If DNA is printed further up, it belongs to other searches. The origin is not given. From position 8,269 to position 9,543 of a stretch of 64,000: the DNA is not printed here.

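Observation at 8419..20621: A 12-kb locus with paired Gfo/Idh/MocA oxidoreductase and xylose-isomerase-like TIM-barrel genes plus DeoC, suggesting an uncharacterised glycoside/polyol pathway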

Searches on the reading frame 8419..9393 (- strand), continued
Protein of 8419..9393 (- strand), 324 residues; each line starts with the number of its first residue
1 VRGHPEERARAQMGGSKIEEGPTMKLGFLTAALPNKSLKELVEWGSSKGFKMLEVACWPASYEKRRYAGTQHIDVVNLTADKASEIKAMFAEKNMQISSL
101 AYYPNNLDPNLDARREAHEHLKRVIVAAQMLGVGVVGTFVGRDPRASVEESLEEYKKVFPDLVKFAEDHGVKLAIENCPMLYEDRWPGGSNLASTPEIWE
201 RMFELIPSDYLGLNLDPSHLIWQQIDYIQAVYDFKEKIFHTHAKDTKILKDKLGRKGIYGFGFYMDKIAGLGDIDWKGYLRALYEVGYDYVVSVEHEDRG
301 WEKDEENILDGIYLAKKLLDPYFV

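Call 71: search_protein_families(library=ncbifam, proteins=[L033:6753-8057:+, L033:8825-9991:+, L033:10926-11984:+, L033:11977-12951:+, L033:12948-13982:+, L003:4884-7001:+, L006:12141-13478:+, L006:7915-9180:+, L006:14341-15414:+, L033:8042-8812:+], max_evalue=1e-10)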
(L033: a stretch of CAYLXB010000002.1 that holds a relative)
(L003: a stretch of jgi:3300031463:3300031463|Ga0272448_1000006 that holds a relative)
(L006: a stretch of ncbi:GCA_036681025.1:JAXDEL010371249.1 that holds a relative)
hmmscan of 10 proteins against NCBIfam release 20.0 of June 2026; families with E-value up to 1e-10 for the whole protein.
L033:6753-8057:+ (434 aa): 6 families
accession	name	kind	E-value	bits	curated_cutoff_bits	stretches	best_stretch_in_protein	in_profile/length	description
TIGR04380.1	myo_inos_iolG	equivalog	2.3e-55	187.8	355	1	79-415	2-329/330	inositol 2-dehydrogenase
NF040723.1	UDP-GlcNAcDh_Arch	equivalog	2.5e-38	132.3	450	1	79-409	1-301/302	UDP-N-acetylglucosamine 3-dehydrogenase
NF052479.1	LevoglcsnDh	equivalog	4.9e-34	117.6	650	1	77-285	2-222/386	levoglucosan dehydrogenase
NF041392.1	XylDh_Gfo6_Halo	equivalog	8.8e-29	100.4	350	1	70-415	9-348/350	D-xylose 1-dehydrogenase Gfo6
NF008607.0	PRK11579.1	subfamily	3.7e-27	95.2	330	1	75-304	1-226/346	oxidoreductase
NF052679.1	InsChiInosDhIolG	equivalog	2.7e-22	79.2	540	1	79-382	3-291/343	bifunctional inositol 2-dehydrogenase/D-chiro-inositol 1-dehydrogenase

L033:8825-9991:+ (388 aa): 8 families
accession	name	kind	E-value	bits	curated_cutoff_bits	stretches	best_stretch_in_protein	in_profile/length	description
NF052479.1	LevoglcsnDh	equivalog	5.1e-49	167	650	1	38-299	41-300/386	levoglucosan dehydrogenase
TIGR04380.1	myo_inos_iolG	equivalog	7.1e-30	104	355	1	10-209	2-195/330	inositol 2-dehydrogenase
NF041392.1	XylDh_Gfo6_Halo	equivalog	3.9e-24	85.1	350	1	40-210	52-223/350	D-xylose 1-dehydrogenase Gfo6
NF040723.1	UDP-GlcNAcDh_Arch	equivalog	3.1e-20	72.9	450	1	11-211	2-189/302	UDP-N-acetylglucosamine 3-dehydrogenase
NF008607.0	PRK11579.1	subfamily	7.9e-17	61.3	330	1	8-202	8-192/346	oxidoreductase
NF052679.1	InsChiInosDhIolG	equivalog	4.9e-13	48.8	540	1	9-155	2-152/343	bifunctional inositol 2-dehydrogenase/D-chiro-inositol 1-dehydrogenase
NF058563.1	BT_2159_fam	equivalog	2.1e-12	46.8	650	1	10-160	1-152/350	disaccharide 3-dehydrogenase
NF007574.0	PRK10206.1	equivalog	4.7e-12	45.6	352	1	55-154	50-149/345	oxidoreductase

L033:10926-11984:+ (352 aa): 13 families
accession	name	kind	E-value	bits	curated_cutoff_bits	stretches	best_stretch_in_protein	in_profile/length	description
TIGR00744.1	ROK_glcA_fam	subfamily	1.7e-65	221.4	260.35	1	30-343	1-309/318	ROK family glucokinase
NF047937.1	TransRegNagC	equivalog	3.5e-42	145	650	1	19-339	72-381/399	DNA-binding transcriptional regulator NagC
NF047821.1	NactlManKinNanK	equivalog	4.3e-38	131.5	450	1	31-342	5-286/288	N-acetylmannosamine kinase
NF003461.0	PRK05082.1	subfamily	5e-38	131.1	283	1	30-343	4-287/291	N-acetylmannosamine kinase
NF049930.1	TransRegMlc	equivalog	1.1e-34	120.4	530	1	21-338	79-386/405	sugar metabolism global transcriptional regulator Mlc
NF007251.0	PRK09698.1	equivalog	9.4e-32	110.5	253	1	27-346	6-300/304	allose kinase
NF045551.1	GK_Pyrobac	equivalog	1.1e-27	97.2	500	1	29-342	2-280/294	ATP-dependent glucokinase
NF009835.0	PRK13310.1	equivalog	4.2e-25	88.7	380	1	29-340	2-298/303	N-acetylglucosamine kinase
NF007108.0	PRK09557.1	equivalog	1e-22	80.8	443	1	30-340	4-298/303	fructokinase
NF045942.1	PolPhglucPhase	equivalog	4.7e-17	62.5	250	1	30-196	3-157/242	polyphosphate--glucose phosphotransferase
NF042998.1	bglucokin_BglK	equivalog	2.8e-16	59.6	550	1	31-338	5-281/291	beta-glucoside kinase BglK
NF009836.0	PRK13311.1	equivalog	7.9e-15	54.8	551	1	29-223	2-198/256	N-acetyl-D-glucosamine kinase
NF045550.1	FrctkaseScrK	equivalog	9e-15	54.9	400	0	85-246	51-218/293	fructokinase ScrK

L033:11977-12951:+ (324 aa): 12 families
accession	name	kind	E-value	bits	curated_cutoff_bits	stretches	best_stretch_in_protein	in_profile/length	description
TIGR00744.1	ROK_glcA_fam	subfamily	6.1e-59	199.8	260.35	1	9-316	1-309/318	ROK family glucokinase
NF003461.0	PRK05082.1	subfamily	1.1e-35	123.4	283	1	9-316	4-287/291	N-acetylmannosamine kinase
NF047821.1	NactlManKinNanK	equivalog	5.4e-35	121.3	450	1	9-316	4-287/288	N-acetylmannosamine kinase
NF007251.0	PRK09698.1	equivalog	2.2e-30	106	253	1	1-318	1-299/304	allose kinase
NF045551.1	GK_Pyrobac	equivalog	6.2e-28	97.9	500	1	8-313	2-278/294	ATP-dependent glucokinase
NF049930.1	TransRegMlc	equivalog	8.5e-27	94.5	530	1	66-316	147-391/405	sugar metabolism global transcriptional regulator Mlc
NF047937.1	TransRegNagC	equivalog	2.8e-26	92.7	650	1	65-314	140-383/399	DNA-binding transcriptional regulator NagC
NF007108.0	PRK09557.1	equivalog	8e-25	87.7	443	1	9-313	4-298/303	fructokinase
NF042998.1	bglucokin_BglK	equivalog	2.5e-22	79.5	550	1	10-168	5-157/291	beta-glucoside kinase BglK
NF009835.0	PRK13310.1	equivalog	3.4e-22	79.1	380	1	9-313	3-298/303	N-acetylglucosamine kinase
NF045550.1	FrctkaseScrK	equivalog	8.7e-19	68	400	1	61-194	51-191/293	fructokinase ScrK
NF045942.1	PolPhglucPhase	equivalog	2.4e-12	47.1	250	0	9-154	3-146/242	polyphosphate--glucose phosphotransferase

L033:12948-13982:+ (344 aa): 4 families
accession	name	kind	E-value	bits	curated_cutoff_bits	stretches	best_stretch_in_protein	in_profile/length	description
TIGR01135.1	glmS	equivalog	1.6e-35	122.7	418.05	1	6-342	255-605/607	glutamine--fructose-6-phosphate transaminase (isomerizing)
NF001484.0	PRK00331.1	subfamily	2.2e-35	122.1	381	1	7-335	257-592/601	isomerizing glutamine--fructose-6-phosphate transaminase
NF046059.1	NagB_SO3506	equivalog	1.1e-23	84.1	430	1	25-291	24-286/330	glucosamine-6-phosphate deaminase NagB-II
NF041128.1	glucosaP_deam_GlmD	equivalog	9.6e-14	51.3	580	1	40-340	32-320/323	glucosamine-6-phosphate deaminase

L003:4884-7001:+ (705 aa): 14 families
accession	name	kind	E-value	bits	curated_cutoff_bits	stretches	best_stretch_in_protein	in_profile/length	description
TIGR03997.1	mycofact_OYE_2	equivalog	4.4e-130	435.1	793.15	1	8-683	1-645/645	mycofactocin system FadH/OYE family oxidoreductase 2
NF041087.1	bile_acid_BaiCD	equivalog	2.6e-114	382.6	825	1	6-681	1-640/642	bile acid Fe-S flavoenzyme BaiCD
NF045599.1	bili_reduct_long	exception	9.1e-114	381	750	1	9-676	1-634/641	bilirubin reductase, long form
NF045592.1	bili_reduct_N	equivalog_domain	2.7e-65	220.9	425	1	9-381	2-363/363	bilirubin reductase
NF010047.0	PRK13523.1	equivalog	2.9e-61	207.4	431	1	8-356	4-329/339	NADPH dehydrogenase NamA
NF006101.0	PRK08255.1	equivalog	1.3e-56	192.2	1078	1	6-347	396-730/768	bifunctional salicylyl-CoA 5-hydroxylase/oxidoreductase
TIGR03996.1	mycofact_OYE_1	hypoth_equivalog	5.6e-51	173.8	627.9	1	13-676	6-629/633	mycofactocin system FadH/OYE family oxidoreductase 1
NF007899.0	PRK10605.1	subfamily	8e-33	114.2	403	1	8-347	5-337/365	N-ethylmaleimide reductase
NF009410.0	PRK12771.1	subfamily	1.1e-16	60.5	516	1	376-565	116-301/566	NAD(P)-binding protein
TIGR01316.1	gltA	equivalog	1.2e-16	60.6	471.75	1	393-566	128-308/449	NADPH-dependent glutamate synthase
NF009409.0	PRK12770.1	subfamily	4.8e-16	58.8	343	1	393-614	13-248/360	putative glutamate synthase subunit beta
NF009414.0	PRK12778.1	equivalog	1.1e-12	47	1103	1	393-562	426-600/752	bifunctional dihydroorotate dehydrogenase B NAD binding subunit/NADPH-dependent glutamate synthase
TIGR01317.1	GOGAT_sm_gam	subfamily_domain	3.6e-12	45.9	447.7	1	360-523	104-272/485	glutamate synthase small subunit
NF009454.0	PRK12814.1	equivalog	1.7e-11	43.3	916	1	386-535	181-334/657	putative NADPH-dependent glutamate synthase small subunit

L006:12141-13478:+ (445 aa): 0 families

L006:7915-9180:+ (421 aa): 0 families

L006:14341-15414:+ (357 aa): 0 families

L033:8042-8812:+ (256 aa): 1 family
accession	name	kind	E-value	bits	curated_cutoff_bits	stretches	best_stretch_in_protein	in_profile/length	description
TIGR00126.1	deoC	equivalog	2.8e-70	236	117.3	1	22-233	1-210/211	deoxyribose-phosphate aldolase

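Call 74: find_encoding_contigs(protein=P0054, flank=10000, max_places=1)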
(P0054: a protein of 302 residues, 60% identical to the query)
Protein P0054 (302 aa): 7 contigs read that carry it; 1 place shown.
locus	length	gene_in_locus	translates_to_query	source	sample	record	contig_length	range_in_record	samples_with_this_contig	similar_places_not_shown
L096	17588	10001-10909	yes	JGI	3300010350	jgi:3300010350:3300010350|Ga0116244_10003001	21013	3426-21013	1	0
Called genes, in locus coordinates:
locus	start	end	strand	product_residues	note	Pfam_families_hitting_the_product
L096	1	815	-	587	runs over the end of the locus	PF06580:His_kinase, PF02518:HATPase_c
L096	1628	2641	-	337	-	PF00356:LacI, PF00532:Peripla_BP_1, PF13407:Peripla_BP_4, PF13377:Peripla_BP_3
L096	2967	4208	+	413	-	PF01547:SBP_bac_1, PF13416:SBP_bac_8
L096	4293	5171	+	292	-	PF00528:BPD_transp_1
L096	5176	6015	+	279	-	PF00528:BPD_transp_1 (weak)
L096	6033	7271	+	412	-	PF07883:Cupin_2 (faint)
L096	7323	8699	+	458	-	PF07883:Cupin_2 (weak)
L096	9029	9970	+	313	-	PF01261:AP_endonuc_2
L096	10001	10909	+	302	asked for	PF01261:AP_endonuc_2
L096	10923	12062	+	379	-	PF01408:GFO_IDH_MocA, PF03447:NAD_binding_3 (weak), PF22725:GFO_IDH_MocA_C3, PF02894:GFO_IDH_MocA_C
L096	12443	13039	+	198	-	PF14278:TetR_C_8 (faint)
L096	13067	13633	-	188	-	PF00440:TetR_N (faint), PF14278:TetR_C_8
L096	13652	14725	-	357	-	PF11187:Mbeg1-like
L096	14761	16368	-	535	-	PF03109:ABC1, PF27536:UbiB_helical (faint)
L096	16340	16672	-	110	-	PF05597:Phasin (weak)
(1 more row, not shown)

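Call 75: find_encoding_contigs(protein=P0060, flank=10000, max_places=1)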
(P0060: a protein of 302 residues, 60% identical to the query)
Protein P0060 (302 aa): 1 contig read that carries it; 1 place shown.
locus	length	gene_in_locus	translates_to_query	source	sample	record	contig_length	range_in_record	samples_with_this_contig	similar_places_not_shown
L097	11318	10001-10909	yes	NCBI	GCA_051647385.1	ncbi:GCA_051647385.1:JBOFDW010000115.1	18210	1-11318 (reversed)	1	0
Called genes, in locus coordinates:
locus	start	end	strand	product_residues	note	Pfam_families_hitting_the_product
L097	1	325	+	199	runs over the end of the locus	PF00265:TK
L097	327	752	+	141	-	PF01966:HD (weak)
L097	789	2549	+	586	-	PF19864:Radical_SAM_N2, PF04055:Radical_SAM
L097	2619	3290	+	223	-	PF03167:UDG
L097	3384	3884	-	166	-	PF07510:GmrSD_C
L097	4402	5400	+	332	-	PF13407:Peripla_BP_4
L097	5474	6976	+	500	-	PF00005:ABC_tran, PF13304:AAA_21 (faint), PF00005:ABC_tran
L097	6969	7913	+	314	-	PF02653:BPD_transp_2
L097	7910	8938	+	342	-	PF01408:GFO_IDH_MocA, PF02894:GFO_IDH_MocA_C, PF22725:GFO_IDH_MocA_C3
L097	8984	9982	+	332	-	PF00356:LacI, PF00532:Peripla_BP_1, PF13407:Peripla_BP_4, PF13377:Peripla_BP_3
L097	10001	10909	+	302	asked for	PF01261:AP_endonuc_2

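Call 76: find_encoding_contigs(protein=P0038, flank=10000, max_places=1)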
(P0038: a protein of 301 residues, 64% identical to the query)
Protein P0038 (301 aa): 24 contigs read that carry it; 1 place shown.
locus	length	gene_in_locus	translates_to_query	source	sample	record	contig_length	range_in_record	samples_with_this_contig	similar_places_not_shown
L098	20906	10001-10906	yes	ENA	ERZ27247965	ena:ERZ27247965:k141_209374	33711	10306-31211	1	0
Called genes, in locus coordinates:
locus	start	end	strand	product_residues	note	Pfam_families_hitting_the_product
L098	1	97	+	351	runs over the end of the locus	PF01212:Beta_elim_lyase, PF01041:DegT_DnrJ_EryC1 (faint)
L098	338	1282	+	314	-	PF00294:PfkB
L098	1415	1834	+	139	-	-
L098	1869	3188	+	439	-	PF05496:RuvB_N, PF00004:AAA, PF16193:AAA_assoc_2, PF12002:MgsA_C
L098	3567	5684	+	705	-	PF00724:Oxidored_FMN, PF00070:Pyr_redox (faint), PF07992:Pyr_redox_2, PF13450:NAD_binding_8 (faint)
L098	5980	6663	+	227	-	PF01791:DeoC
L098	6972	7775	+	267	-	PF00392:GntR, PF07702:UTRA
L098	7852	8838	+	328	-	PF00480:ROK, PF01869:BcrAD_BadFG (faint)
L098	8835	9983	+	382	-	PF01408:GFO_IDH_MocA, PF22725:GFO_IDH_MocA_C3, PF02894:GFO_IDH_MocA_C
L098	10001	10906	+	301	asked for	PF01261:AP_endonuc_2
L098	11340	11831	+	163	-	PF04115:Ureidogly_lyase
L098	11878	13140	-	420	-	PF01547:SBP_bac_1, PF13416:SBP_bac_8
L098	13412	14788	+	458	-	PF02525:Flavodoxin_2, PF03358:FMN_red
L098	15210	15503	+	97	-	PF01909:NTP_transf_2, PF18765:Polbeta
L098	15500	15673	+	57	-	PF01934:HepT-like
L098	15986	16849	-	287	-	PF00528:BPD_transp_1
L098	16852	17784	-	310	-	PF00528:BPD_transp_1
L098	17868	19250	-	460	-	-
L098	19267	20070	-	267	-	PF03306:AAL_decarboxy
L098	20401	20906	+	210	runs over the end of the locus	-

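Call 88: predict_structure(alignment_id=A1)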
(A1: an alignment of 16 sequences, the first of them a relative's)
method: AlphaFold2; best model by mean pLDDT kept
length: 301 residues; sequences in the alignment: 16
mean_pLDDT: 84.5   pTM: 0.86
mean pLDDT of the five models: 84.5, 84.2, 84.0, 83.3, 83.2
residues with pLDDT >= 90: 169; 70-90: 76; 50-70: 25; < 50: 31
segments of 3 or more residues with pLDDT < 50: 158-165, 223-241, 245-247
pLDDT, mean of each block of 10 residues (from residue 1): 93 96 97 75 75 95 98 94 83 91 98 89 89 94 98 72 58 94 97 85 91 96 48 42 53 91 96 71 88 88 68
secondary structure, 60 per line:
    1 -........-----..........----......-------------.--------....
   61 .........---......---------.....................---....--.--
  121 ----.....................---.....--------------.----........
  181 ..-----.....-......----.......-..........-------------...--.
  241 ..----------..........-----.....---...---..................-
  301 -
elements in order: E2-6 H15-24 E29-34 H57-69 E73-78 H88-108 E112-115 H125-145 E149-153 H173-182 E188-192 H194-199 H204-210 E215-221 E235-237 E240-242 H253-262 E268-272 H282-299
